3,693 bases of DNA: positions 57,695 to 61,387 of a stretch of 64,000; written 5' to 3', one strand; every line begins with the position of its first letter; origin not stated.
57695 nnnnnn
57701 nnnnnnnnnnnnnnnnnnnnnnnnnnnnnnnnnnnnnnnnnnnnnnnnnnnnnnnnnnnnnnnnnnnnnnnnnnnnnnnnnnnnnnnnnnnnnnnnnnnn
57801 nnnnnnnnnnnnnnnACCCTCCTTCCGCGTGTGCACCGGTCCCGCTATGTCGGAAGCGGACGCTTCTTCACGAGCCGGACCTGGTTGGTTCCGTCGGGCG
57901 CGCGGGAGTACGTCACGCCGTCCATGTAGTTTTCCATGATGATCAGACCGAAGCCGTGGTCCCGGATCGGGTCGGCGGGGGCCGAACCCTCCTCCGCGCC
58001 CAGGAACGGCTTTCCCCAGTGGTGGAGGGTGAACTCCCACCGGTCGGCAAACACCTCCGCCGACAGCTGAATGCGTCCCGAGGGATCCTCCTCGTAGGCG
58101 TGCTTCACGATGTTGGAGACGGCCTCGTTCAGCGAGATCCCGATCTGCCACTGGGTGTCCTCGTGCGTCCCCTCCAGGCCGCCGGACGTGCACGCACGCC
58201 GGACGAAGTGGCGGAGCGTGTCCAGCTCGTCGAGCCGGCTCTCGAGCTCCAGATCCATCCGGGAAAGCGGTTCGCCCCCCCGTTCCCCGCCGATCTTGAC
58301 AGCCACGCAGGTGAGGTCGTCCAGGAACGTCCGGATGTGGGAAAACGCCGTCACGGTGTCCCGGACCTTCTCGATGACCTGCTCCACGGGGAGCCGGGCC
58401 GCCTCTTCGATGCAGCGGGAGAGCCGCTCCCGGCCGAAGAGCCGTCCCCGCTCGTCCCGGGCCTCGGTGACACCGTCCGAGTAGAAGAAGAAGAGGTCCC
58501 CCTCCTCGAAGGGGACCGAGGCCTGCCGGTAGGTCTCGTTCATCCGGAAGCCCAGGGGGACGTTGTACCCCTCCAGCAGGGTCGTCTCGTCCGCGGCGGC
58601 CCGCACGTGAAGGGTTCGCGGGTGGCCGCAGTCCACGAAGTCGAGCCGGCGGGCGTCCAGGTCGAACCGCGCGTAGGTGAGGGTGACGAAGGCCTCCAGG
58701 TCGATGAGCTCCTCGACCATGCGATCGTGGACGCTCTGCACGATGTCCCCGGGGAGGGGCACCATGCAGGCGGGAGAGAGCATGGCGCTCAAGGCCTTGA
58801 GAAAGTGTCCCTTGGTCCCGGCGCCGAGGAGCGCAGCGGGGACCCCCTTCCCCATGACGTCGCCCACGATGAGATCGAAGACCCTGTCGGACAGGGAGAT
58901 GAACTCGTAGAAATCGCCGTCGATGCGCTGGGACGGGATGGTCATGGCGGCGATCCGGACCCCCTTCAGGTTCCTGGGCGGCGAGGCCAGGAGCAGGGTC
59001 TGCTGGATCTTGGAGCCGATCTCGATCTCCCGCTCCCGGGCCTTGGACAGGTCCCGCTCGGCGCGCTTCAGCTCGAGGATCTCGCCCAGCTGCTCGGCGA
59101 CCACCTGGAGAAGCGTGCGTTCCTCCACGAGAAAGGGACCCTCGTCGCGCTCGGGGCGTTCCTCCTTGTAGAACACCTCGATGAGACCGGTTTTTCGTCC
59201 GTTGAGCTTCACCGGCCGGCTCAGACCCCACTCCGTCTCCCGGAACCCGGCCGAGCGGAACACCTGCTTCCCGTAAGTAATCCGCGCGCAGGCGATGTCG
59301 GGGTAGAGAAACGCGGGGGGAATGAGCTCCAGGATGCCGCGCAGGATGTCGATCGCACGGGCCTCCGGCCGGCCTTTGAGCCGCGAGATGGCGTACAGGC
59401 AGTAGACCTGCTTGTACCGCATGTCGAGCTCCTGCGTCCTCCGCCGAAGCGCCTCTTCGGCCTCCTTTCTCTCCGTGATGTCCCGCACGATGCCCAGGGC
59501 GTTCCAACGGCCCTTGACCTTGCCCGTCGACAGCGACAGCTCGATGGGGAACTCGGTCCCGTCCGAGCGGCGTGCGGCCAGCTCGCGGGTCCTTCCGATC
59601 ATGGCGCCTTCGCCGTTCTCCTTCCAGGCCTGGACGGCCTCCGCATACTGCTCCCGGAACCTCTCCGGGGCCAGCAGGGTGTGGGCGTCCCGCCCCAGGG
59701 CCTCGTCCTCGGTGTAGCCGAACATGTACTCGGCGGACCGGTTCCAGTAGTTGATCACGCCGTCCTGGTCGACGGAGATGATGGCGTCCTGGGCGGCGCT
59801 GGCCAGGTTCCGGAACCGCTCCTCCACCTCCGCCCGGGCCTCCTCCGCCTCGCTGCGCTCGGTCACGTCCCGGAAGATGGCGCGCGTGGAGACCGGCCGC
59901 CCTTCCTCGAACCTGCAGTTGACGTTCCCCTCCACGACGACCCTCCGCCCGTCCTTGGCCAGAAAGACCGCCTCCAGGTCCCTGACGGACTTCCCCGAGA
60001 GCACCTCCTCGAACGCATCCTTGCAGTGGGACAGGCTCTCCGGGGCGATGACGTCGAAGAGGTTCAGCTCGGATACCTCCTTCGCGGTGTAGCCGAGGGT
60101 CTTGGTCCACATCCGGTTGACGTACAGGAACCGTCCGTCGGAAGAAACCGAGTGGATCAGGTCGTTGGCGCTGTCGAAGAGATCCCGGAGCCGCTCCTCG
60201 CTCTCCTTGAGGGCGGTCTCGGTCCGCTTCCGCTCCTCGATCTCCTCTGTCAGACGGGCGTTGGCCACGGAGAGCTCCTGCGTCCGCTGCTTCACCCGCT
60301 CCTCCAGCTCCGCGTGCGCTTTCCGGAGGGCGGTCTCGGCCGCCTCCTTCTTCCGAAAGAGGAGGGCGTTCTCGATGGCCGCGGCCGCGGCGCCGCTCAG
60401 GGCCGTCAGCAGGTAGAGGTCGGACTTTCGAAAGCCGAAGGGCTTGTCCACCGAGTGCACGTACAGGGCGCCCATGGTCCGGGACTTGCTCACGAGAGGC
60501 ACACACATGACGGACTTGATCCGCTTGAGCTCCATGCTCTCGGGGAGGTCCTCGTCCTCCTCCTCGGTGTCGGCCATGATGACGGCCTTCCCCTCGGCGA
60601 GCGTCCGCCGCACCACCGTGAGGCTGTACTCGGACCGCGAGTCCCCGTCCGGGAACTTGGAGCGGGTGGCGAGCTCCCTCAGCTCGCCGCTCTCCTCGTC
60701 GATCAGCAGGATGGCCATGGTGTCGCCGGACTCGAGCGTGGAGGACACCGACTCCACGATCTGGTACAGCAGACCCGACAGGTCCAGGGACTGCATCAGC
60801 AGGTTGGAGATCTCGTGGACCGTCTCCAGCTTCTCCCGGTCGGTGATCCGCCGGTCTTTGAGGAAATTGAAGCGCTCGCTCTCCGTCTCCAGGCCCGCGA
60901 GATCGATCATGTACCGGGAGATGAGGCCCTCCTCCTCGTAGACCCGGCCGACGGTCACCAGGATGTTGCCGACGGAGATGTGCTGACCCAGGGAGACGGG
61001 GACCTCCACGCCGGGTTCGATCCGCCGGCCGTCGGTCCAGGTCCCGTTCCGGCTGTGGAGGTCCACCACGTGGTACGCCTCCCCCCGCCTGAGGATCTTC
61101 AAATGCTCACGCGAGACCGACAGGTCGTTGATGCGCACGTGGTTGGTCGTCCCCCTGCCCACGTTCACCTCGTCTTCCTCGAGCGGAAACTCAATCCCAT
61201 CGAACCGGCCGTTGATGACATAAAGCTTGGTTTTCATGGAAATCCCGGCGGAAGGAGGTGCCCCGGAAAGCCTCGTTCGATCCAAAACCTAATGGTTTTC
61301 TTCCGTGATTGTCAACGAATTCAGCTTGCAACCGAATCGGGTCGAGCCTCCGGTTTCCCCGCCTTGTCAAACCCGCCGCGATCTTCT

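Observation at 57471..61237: Partner-switching module heading the pelDEFG operon: one 1130-aa protein carries both the PP2C phosphatase and the RsbW-type kinase behind FHA, GAF and PAS sensors, followed by its STAS substrate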

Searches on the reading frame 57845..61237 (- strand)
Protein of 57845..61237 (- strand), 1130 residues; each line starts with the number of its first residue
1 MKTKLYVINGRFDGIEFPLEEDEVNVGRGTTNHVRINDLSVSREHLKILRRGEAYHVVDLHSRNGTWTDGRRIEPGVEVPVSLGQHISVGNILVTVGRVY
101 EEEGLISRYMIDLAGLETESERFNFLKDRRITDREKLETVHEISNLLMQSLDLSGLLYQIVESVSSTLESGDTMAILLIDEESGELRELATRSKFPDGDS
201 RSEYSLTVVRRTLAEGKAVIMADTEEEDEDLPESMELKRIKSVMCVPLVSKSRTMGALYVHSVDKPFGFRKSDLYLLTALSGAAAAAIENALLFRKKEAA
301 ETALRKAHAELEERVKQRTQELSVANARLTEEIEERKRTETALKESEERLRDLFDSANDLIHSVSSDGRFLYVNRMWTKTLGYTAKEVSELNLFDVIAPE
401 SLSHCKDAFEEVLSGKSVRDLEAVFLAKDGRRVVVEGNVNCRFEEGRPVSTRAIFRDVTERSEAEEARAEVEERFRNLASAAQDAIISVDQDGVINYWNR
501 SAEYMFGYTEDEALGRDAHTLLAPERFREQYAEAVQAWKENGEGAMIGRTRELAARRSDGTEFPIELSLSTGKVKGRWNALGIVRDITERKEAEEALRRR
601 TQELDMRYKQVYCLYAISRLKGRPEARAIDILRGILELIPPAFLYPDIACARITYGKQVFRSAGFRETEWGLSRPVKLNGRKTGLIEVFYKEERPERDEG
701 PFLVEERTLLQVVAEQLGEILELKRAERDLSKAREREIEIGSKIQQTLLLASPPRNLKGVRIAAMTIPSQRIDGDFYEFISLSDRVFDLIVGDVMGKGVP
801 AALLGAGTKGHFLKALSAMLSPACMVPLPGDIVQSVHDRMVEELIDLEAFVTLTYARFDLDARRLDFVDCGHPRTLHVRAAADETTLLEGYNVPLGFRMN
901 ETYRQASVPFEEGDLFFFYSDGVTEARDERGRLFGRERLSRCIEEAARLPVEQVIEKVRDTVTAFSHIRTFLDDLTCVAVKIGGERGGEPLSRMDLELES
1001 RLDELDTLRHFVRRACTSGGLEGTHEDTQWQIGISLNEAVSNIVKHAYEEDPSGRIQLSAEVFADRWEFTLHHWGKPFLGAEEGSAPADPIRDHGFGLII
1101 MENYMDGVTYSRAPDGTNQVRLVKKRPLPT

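Call 4: search_protein_families(library=pfam, proteins=[window:57845-61237:-], max_evalue=0.01)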
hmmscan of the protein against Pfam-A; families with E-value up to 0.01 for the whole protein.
window:57845-61237:- (1130 aa): 15 families
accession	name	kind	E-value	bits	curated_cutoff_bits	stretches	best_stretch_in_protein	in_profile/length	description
PF07228.17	SpoIIE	-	1.3e-39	136.6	25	1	787-982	5-191/192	Stage II sporulation protein E (SpoIIE)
PF00989.32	PAS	-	1.3e-28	99.7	22.6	2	473-587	1-113/113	PAS fold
PF13426.13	PAS_9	-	1.8e-27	96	27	2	484-589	2-103/103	PAS domain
PF08448.16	PAS_4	-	4.9e-24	85.1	23.1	2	481-592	3-110/110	PAS fold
PF13581.12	HATPase_c_2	-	1.8e-18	67.2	27.4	1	999-1124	2-127/127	Histidine kinase-like ATPase domain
PF13185.12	GAF_2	-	1.9e-15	57.7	28.6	1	151-289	2-136/136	GAF domain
PF01590.32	GAF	-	5.3e-15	56.6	22.4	1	152-288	1-133/133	GAF domain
PF08447.18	PAS_3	-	9.2e-15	55.1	25.6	2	371-450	2-84/89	PAS fold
PF16697.10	Yop-YscD_cpl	-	1.5e-14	54.4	33.2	1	7-96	2-90/94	Inner membrane component of T3SS, cytoplasmic domain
PF13188.13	PAS_8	-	1.9e-14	53.3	21.8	2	473-523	1-48/65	PAS domain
PF00498.31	FHA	-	1.4e-13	51.4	20.7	1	25-90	2-67/67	FHA domain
PF13492.12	GAF_3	-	1.4e-08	35.7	27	1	174-290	22-129/129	GAF domain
PF24820.1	Diguanyl_cycl_sensor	-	4.8e-08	33.3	28.1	1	481-571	4-95/109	Diguanylate cyclase-like sensor domain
PF08670.17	MEKHLA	-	2e-06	28.2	23.7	1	345-437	25-118/143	MEKHLA domain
PF15035.11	Rootletin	-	0.0061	17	36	0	297-359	64-125/188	Ciliary rootlet component, centrosome cohesion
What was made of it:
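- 60371..60787 (-): GAF domain (aa 151-289). PF13185 1.9e-15 and PF01590 5.3e-15 (call 4).
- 58292..58879 (-): PP2C (SpoIIE/RsbU-type) phosphatase domain (aa 787-982 by Pfam; the fold starts near aa 735). Acidic motifs GD775FYE, GD793VMGKG, SD921G and D973D974 are all present. PF07228 1.3e-39 (call 4).
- Checked: Sensor gene, 61237..57845 (-), 1130 aa. Pfam (call 4) gives: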

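Call 20: search_protein_families(library=ncbifam, proteins=[window:57845-61237:-], max_evalue=0.01)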
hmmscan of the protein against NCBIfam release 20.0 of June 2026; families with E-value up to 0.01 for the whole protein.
window:57845-61237:- (1130 aa): 37 families (the best 25 are shown)
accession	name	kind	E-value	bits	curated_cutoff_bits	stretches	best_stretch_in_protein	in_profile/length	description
TIGR00229.1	sensory_box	domain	2.4e-55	186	22.9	2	470-597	2-126/126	PAS domain S-box protein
NF041777.1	sens_FixL_Rhizob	equivalog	1.2e-28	100.1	850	1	399-603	48-252/485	sensor protein FixL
NF052573.1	HisKinEspAMyxo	equivalog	3.2e-24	85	1400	2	343-595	125-373/755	serine histidine kinase EspA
NF047874.1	MASE3_PAS_HK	subfamily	1e-23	84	560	2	302-474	226-391/655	MASE3 domain-containing sensor histidine kinase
NF053781.1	cdiGMPphdstlr2612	equivalog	1.3e-20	72.7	1600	3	384-525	625-767/1268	Tlr1612 family c-di-GMP phosphodiesterase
NF007298.0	PRK09776.1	equivalog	1.2e-16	59.9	1135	2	307-474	260-430/1111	diguanylate cyclase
NF049868.1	FhaB_Rv0019c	equivalog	2e-16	60.5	125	1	3-92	67-154/158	FHA domain-containing protein FhaB/FipA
NF008467.0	PRK11359.1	equivalog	4.1e-16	58.1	857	1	486-598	25-136/800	oxygen-sensing cyclic-di-GMP phosphodiesterase DosP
NF008302.0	PRK11091.1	equivalog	9.4e-14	50.5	838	2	304-468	112-276/779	aerobic respiration two-component sensor histidine kinase ArcB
NF008468.0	PRK11360.1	equivalog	2.7e-13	49.1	646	2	479-600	274-390/616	two-component system sensor histidine kinase AtoS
NF041593.1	histid_kinase_PdhS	equivalog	1e-11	43.6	2000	1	459-603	654-794/1041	cell-division control histidine kinase PdhS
NF038263.1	prot_phos_SiaA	equivalog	1.2e-11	43.9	700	1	722-981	396-656/658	biofilm regulation protein phosphatase SiaA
NF046044.1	PnpS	equivalog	1.1e-10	41.1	400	2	301-470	11-172/390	two-component system histidine kinase PnpS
NF003144.0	PRK04069.1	equivalog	1.4e-10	40.8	145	1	1032-1112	43-131/161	anti-sigma B factor RsbW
NF045595.1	HK_scytonemin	equivalog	1.9e-10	39.8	865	1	306-520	113-329/637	scytonemin biosynthesis sensor histidine kinase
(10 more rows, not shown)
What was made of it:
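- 57845..61237 (-): Sensor phosphatase/kinase, 1130 aa, cytoplasmic. Domain order: FHA, GAF, PAS, PAS, GAF-like module, PP2C, HATPase_c_2. Pfam and NCBIfam domains (calls 4, 20).
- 59462..60205 (-): Two PAS domains (aa 345-450 and 473-592). PF00989 1.3e-28 with 2 stretches; TIGR00229 2.4e-55 (calls 4, 20).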

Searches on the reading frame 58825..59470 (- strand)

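Call 41: search_protein_families(library=pfam, proteins=[window:58870-59455:-], max_evalue=10)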
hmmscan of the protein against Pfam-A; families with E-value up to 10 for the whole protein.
window:58870-59455:- (195 aa): 1 family
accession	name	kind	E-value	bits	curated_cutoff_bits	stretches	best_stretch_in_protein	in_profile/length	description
PF01590.32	GAF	-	0.19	12.7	22.4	1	81-124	94-130/133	GAF domain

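Call 67: predict_structure(alignment_id=A4)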
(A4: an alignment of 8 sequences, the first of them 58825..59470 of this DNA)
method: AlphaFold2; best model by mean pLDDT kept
length: 215 residues; sequences in the alignment: 8
mean_pLDDT: 75.7   pTM: 0.64
mean pLDDT of the five models: 75.7, 74.7, 73.9, 73.3, 66.4
residues with pLDDT >= 90: 73; 70-90: 66; 50-70: 47; < 50: 29
segments of 3 or more residues with pLDDT < 50: 176-183, 199-204, 207-215
pLDDT, mean of each block of 10 residues (from residue 1): 81 85 93 83 94 91 93 91 91 93 64 79 95 89 76 60 52 49 52 54 45 38
secondary structure, 60 per line:
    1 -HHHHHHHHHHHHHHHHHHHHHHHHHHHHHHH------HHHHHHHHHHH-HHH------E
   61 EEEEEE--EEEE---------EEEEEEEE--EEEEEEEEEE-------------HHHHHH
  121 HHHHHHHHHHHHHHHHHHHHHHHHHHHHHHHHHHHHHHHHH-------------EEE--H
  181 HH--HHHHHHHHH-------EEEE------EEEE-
elements in order: H2-32 H39-49 E60-66 E69-72 E82-89 E92-101 H115-161 E175-177 H185-193 E201-204 E211-214

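Call 69: fold_search(model_id=the predicted structure, library=pdb)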
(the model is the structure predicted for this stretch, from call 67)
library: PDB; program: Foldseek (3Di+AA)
matches with E <= 10: 407; with E <= 0.001: 0
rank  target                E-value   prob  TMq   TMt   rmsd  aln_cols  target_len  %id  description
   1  7jrj_I                4.1e-03  1.00  0.40  0.28  10.4       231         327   13  Chlamydomonas reinhardtii radial spoke head and neck (recombinant) (released 2020-12-16)
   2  6tl4                  1.2e-02  0.97  0.40  0.19  16.4       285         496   13  Photosensory module (PAS-GAF-PHY) of Glycine max phyB (released 2020-05-06)
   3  6ob8_A                1.3e-02  1.00  0.48  0.34   5.1       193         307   13  Crystal structure of a dual sensor histidine kinase in green light illuminated state (released 2019-09-18)
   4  9bgv_A                1.7e-02  0.97  0.34  0.12   9.1       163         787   12  DosP R97A straight form (released 2024-11-20)
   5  9cmf_A                1.9e-02  0.99  0.38  0.13   4.8       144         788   11  Substrate bound DosP (released 2024-11-20)
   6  8jrc_A                2.0e-02  1.00  0.39  0.47   6.3       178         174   11  Crystal structure of the GAF domain of the transcriptional activator NifA (released 2024-06-19)
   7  8w26                  3.1e-02  0.72  0.25  0.16  11.1       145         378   15  X-ray crystal structure of the GAF-PHY domains of SyB-Cph1 (released 2024-05-22)
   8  8jrc_B                3.5e-02  1.00  0.41  0.51   5.1       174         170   11  Crystal structure of the GAF domain of the transcriptional activator NifA (released 2024-06-19)
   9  8bor_C                6.0e-02  0.84  0.30  0.15  14.7       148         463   18  Photosensory module from DrBphP without PHY tongue (released 2023-06-28)
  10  8u62_B                6.0e-02  0.57  0.28  0.15  11.5       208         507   10  Cryo-EM structure of PsBphP in Pfr state, Dimer of Dimers FL (released 2024-08-21)
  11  9euy_A                6.4e-02  0.85  0.40  0.20  16.6       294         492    9  Cryo-EM structure of the full-length Pseudomonas aeruginosa bacteriophytochrome in its Pfr state (released 2024-09-04)
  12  6oei                  6.8e-02  0.99  0.45  0.40   5.2       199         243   12  Yeast Spc42 N-terminal coiled-coil fused to PDB: 3K2N (released 2019-04-24)
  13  5i5l                  6.8e-02  0.93  0.46  0.23  15.5       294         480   12  The photosensory module (PAS-GAF-PHY) of the bacterial phytochrome Agp1 (AtBphP1) in the Pr form, chromophore modelled w (released 2016-08-03)
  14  8bor_A                7.2e-02  0.80  0.29  0.15  14.5       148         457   18  Photosensory module from DrBphP without PHY tongue (released 2023-06-28)
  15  8u63_A                7.2e-02  0.80  0.23  0.12   4.4        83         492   22  Cryo-EM structure of PsBphP in Pfr state, Dimer of Dimers PSM only (released 2024-08-21)
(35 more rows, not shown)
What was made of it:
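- Checked: The 'unassigned module' (about 605-725) is probably a small GAF-like domain, on weak evidence (calls 41, 67, 69).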
